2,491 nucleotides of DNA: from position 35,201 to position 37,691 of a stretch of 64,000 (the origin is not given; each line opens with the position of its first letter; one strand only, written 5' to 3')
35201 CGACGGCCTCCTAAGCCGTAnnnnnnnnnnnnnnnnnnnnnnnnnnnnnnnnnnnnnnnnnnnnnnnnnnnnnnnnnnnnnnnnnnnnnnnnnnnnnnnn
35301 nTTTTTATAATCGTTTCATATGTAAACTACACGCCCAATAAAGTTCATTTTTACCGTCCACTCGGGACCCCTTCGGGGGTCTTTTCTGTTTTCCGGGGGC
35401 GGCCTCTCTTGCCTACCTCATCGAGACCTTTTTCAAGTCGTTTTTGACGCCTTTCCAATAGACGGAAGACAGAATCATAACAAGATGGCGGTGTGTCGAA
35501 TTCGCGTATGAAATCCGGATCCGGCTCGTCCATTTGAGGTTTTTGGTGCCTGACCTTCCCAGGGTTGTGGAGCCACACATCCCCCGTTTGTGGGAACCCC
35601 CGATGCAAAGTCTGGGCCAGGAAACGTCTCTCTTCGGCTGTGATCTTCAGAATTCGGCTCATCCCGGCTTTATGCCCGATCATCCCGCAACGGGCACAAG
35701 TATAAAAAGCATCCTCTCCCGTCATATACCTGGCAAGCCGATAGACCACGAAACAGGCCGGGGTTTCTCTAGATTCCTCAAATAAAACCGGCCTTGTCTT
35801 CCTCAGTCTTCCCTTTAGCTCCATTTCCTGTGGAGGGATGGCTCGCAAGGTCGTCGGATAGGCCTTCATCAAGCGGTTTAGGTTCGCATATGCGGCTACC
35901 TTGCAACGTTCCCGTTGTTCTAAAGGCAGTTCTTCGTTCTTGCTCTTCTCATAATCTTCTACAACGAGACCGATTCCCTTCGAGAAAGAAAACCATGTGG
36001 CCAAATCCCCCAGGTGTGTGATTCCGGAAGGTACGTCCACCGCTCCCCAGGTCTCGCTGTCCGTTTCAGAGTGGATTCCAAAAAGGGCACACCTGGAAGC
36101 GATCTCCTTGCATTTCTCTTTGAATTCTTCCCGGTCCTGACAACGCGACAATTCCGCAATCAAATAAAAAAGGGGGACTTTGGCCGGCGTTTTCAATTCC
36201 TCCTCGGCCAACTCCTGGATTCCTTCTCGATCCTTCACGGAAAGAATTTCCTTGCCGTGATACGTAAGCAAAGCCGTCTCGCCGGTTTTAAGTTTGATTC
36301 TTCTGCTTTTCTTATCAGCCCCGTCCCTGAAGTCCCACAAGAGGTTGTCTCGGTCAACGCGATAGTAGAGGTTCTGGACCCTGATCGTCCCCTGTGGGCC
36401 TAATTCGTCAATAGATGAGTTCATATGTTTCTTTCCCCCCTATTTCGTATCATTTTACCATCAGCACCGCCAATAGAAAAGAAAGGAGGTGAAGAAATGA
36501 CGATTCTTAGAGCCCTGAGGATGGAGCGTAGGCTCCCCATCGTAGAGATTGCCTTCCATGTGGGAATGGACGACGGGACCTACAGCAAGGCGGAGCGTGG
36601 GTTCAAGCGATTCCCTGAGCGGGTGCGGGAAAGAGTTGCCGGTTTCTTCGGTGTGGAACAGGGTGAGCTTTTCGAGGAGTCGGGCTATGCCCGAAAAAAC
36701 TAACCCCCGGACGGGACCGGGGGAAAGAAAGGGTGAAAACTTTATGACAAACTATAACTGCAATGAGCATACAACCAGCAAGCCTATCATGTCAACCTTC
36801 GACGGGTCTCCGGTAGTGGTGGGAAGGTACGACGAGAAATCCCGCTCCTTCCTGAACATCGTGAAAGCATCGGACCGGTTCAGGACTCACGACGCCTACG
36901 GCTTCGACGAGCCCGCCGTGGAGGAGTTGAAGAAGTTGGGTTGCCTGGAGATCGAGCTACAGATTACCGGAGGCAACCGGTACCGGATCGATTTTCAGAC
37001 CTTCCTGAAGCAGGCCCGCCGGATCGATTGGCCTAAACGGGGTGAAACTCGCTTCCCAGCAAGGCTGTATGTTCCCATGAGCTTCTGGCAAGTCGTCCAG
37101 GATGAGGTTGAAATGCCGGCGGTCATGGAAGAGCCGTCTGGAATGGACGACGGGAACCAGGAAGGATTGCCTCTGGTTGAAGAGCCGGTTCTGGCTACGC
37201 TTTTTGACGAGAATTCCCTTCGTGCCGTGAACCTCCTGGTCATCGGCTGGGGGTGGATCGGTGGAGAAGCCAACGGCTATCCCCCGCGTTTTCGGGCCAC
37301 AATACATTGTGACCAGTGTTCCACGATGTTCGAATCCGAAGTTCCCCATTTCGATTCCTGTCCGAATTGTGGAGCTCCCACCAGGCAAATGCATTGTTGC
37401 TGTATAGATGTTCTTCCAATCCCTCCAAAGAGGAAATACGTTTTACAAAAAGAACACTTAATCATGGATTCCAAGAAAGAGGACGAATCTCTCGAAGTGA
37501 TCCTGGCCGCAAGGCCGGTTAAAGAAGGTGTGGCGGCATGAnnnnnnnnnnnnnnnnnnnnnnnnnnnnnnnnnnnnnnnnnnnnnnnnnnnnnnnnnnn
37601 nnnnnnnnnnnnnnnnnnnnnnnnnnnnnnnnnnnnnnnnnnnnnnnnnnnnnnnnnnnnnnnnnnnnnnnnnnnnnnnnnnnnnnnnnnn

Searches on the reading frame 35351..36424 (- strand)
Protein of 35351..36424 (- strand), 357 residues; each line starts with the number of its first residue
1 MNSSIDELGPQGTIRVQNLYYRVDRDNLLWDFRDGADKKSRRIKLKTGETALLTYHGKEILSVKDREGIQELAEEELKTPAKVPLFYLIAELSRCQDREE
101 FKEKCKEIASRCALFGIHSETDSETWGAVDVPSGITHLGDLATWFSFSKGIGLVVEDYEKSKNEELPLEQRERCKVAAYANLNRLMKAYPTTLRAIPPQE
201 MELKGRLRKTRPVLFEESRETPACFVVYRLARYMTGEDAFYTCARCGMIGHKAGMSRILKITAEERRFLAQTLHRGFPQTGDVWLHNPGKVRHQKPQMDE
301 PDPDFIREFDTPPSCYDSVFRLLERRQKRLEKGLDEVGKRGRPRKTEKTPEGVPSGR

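Call 10: search_protein_families(library=pfam, proteins=[window:35351-36424:-], max_evalue=0.1)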
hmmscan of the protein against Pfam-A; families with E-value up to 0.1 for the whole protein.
window:35351-36424:- (357 aa): 2 families
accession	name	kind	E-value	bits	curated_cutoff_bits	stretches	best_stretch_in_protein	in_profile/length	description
PF02178.24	AT_hook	-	0.052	13.9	17.4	0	338-348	2-12/13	AT hook motif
PF18309.7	PAZ_3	-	0.092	13.8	27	0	15-59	13-53/88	Argonaute PAZ domain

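Call 11: search_protein_families(library=phrogs, proteins=[window:35351-36424:-], max_evalue=0.1)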
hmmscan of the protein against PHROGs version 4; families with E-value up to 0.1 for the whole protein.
window:35351-36424:- (357 aa): 0 families

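Call 33: search_protein_families(library=ncbifam, proteins=[window:35351-36424:-], max_evalue=1)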
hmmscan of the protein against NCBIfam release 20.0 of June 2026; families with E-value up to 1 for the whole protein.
window:35351-36424:- (357 aa): 0 families

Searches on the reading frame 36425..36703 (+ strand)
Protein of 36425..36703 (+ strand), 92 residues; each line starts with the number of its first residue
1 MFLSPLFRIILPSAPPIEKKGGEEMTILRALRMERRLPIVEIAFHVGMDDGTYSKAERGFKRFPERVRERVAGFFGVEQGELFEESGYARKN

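Call 10: search_protein_families(library=pfam, proteins=[window:36425-36703:+], max_evalue=0.1)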
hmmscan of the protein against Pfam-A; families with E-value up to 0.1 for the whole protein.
window:36425-36703:+ (92 aa): 3 families
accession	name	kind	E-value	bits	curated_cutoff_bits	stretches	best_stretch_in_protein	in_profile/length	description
PF13560.12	HTH_31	-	5.7e-06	27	27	1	28-81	6-60/64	Helix-turn-helix domain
PF01381.28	HTH_3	-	0.0045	17.4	23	1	28-67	1-40/55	Helix-turn-helix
PF05099.18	TerB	-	0.027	15.2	24.4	1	27-78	65-109/118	Tellurite resistance protein TerB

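Call 11: search_protein_families(library=phrogs, proteins=[window:36425-36703:+], max_evalue=0.1)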
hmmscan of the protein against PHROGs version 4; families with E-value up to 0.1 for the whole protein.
window:36425-36703:+ (92 aa): 7 families
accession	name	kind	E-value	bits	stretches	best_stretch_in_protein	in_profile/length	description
phrog_7241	-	transcription regulation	1.8e-05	25.8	1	26-83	64-121/122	transcriptional regulator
phrog_35195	-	unknown function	0.0015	19.2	1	28-84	7-64/159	-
phrog_11451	-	transcription regulation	0.0021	19.4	1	30-77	12-59/98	CI-like repressor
phrog_2328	-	transcription regulation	0.0044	17.8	1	28-78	20-70/128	transcriptional repressor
phrog_4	-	transcription regulation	0.0074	16.3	1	27-88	140-197/400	transcriptional repressor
phrog_8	-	transcription regulation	0.011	16.2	1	25-88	160-221/346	transcriptional regulator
phrog_2439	-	transcription regulation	0.021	14.7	1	27-86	11-70/367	transcriptional regulator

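Call 33: search_protein_families(library=ncbifam, proteins=[window:36425-36703:+], max_evalue=1)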
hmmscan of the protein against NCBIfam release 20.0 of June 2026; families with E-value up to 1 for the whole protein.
window:36425-36703:+ (92 aa): 0 families

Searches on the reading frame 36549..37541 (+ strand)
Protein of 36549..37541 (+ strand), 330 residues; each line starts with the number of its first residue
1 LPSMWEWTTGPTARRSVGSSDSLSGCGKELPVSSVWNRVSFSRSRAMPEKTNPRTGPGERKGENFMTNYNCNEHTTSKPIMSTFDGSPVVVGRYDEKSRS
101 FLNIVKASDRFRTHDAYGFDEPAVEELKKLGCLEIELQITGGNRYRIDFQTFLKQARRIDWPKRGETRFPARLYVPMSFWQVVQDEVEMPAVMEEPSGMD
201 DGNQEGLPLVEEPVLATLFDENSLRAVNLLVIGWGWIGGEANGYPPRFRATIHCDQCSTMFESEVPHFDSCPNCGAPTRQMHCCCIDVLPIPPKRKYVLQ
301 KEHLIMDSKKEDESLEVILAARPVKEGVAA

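Call 10: search_protein_families(library=pfam, proteins=[window:36549-37541:+], max_evalue=0.1)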
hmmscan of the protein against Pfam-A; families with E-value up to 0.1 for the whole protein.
window:36549-37541:+ (330 aa): 1 family
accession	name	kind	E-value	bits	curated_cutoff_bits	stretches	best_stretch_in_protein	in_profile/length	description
PF07191.17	Zn_ribbon_6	-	0.083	13.4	25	0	250-285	15-46/67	Double zinc ribbon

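Call 11: search_protein_families(library=phrogs, proteins=[window:36549-37541:+], max_evalue=0.1)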
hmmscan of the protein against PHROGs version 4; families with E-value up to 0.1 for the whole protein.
window:36549-37541:+ (330 aa): 1 family
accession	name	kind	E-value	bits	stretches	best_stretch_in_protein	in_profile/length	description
phrog_4875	-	unknown function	0.043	15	1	252-276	13-38/77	-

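Call 33: search_protein_families(library=ncbifam, proteins=[window:36549-37541:+], max_evalue=1)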
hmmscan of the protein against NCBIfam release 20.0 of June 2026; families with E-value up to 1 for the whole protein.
window:36549-37541:+ (330 aa): 1 family
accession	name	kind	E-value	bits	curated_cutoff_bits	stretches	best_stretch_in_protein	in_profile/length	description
TIGR00100.1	hypA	equivalog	0.001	19.1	88.1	1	249-280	68-99/116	hydrogenase maturation nickel metallochaperone HypA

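Call 61: find_homologous_proteins(query=window:36744-37538:+)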
Query window:36744-37538:+ (265 aa): 8 proteins with E <= 0.001 among 489 candidates.
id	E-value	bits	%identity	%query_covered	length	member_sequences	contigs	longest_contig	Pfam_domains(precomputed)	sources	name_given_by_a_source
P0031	7.0e-177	604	97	100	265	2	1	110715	-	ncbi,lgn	-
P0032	3.1e-146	504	82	100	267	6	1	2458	-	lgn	-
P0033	5.7e-141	486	79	100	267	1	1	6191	-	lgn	-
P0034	3.8e-122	425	71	100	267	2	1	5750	-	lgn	-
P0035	1.4e-83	298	49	100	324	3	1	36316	-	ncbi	-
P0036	3.7e-83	297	84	59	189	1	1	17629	-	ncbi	-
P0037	3.2e-82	294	51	100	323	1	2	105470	-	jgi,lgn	jgi:hypothetical protein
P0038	1.6e-80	288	52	84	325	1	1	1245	-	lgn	-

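Call 70: predict_structure(alignment_id=A6)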
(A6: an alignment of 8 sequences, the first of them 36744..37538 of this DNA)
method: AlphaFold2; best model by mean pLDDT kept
length: 265 residues; sequences in the alignment: 8
mean_pLDDT: 55.2   pTM: 0.41
mean pLDDT of the five models: 55.2, 48.3, 44.6, 39.1, 38.5
residues with pLDDT >= 90: 5; 70-90: 76; 50-70: 62; < 50: 122
segments of 3 or more residues with pLDDT < 50: 1-10, 47-49, 99-102, 120-174, 176-179, 221-265
pLDDT, mean of each block of 10 residues (from residue 1): 31 71 76 82 53 78 90 72 86 62 63 66 27 26 28 33 39 46 64 72 70 60 40 39 36 39 30
secondary structure, 60 per line:
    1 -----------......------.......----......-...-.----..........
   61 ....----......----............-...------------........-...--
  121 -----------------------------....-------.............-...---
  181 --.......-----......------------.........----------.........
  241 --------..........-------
elements in order: E12-17 E24-30 E35-40 E51-55 H56-64 E69-74 E79-83 H84-90 E92-94 E107-111 E116-118 H150-153 H161-173 E183-189 E195-200 E216-221 E232-240 E249-258

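Call 78: fold_search(model_id=the predicted structure, library=pdb)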
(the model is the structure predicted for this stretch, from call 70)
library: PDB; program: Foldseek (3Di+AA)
matches with E <= 10: 331; with E <= 0.001: 0
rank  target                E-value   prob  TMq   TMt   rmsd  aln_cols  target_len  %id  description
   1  6skf_Ax               3.4e-01  0.51  0.11  0.42   7.5        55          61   22  Cryo-EM Structure of T. kodakarensis 70S ribosome (released 2020-07-29)
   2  7zhg_W                3.9e-01  0.57  0.12  0.44   7.2        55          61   16  High-resolution cryo-EM structure of Pyrococcus abyssi 30S ribosomal subunit bound to mRNA and initiator tRNA anticodo (released 2022-06-29)
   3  1ryt                  4.6e-01  0.87  0.12  0.16   5.9        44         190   20  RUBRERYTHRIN (released 1997-05-15)
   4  1b71                  6.1e-01  0.82  0.12  0.16   5.9        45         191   20  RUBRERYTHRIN (released 2000-01-26)
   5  5iy0_A                6.9e-01  0.85  0.12  0.12   1.9        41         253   15  PfMCM N-terminal domain double hexamer (released 2016-07-13)
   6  3ir9_B                7.3e-01  0.63  0.13  0.21   2.7        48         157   19  C-terminal domain of Peptide Chain Release Factor from Methanosarcina mazei. (released 2009-09-01)
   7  9znf_BX               7.8e-01  0.38  0.11  0.42   7.2        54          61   13  Cryo-EM structure of the Methanosarcina acetivorans 70S ribosome in complex with SriA and SriB (released 2026-01-28)
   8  7qca_SBB              7.8e-01  0.33  0.11  0.31   6.4        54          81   13  Spraguea lophii ribosome (released 2022-11-30)
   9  9fj2_C                8.2e-01  0.84  0.12  0.18   3.6        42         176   17  Rubrerythrin from Clostridium difficile P28 (released 2025-06-11)
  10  9n73_SK               8.2e-01  0.08  0.10  0.11  12.6        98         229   14  SSU processome maturation and disassembly, State G (released 2025-10-29)
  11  4ywl_A                9.3e-01  0.82  0.12  0.12   1.9        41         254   15  Pyrococcus furiosus MCM N-terminal domain F179A point mutant pentameric ring (released 2015-09-23)
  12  8q67_D                9.8e-01  0.80  0.12  0.06   1.8        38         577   18  Crystal structure of a homohexameric MCM from M. acidophilum (released 2025-03-12)
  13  4bts_A6               9.8e-01  0.35  0.13  0.35   5.8        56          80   14  THE CRYSTAL STRUCTURE OF THE EUKARYOTIC 40S RIBOSOMAL SUBUNIT IN COMPLEX WITH EIF1 AND EIF1A (released 2013-07-17)
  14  3oij_B                1.1e+00  0.09  0.10  0.12  13.4        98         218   13  Crystal structure of Saccharomyces Cerevisiae Nep1/Emg1 bound to S-adenosylhomocysteine and 2 molecules of cognate RNA (released 2010-12-01)
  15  8cro_P                1.2e+00  0.51  0.12  0.57   6.2        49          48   20  Cryo-EM structure of Pyrococcus furiosus transcription elongation complex (released 2024-04-17)
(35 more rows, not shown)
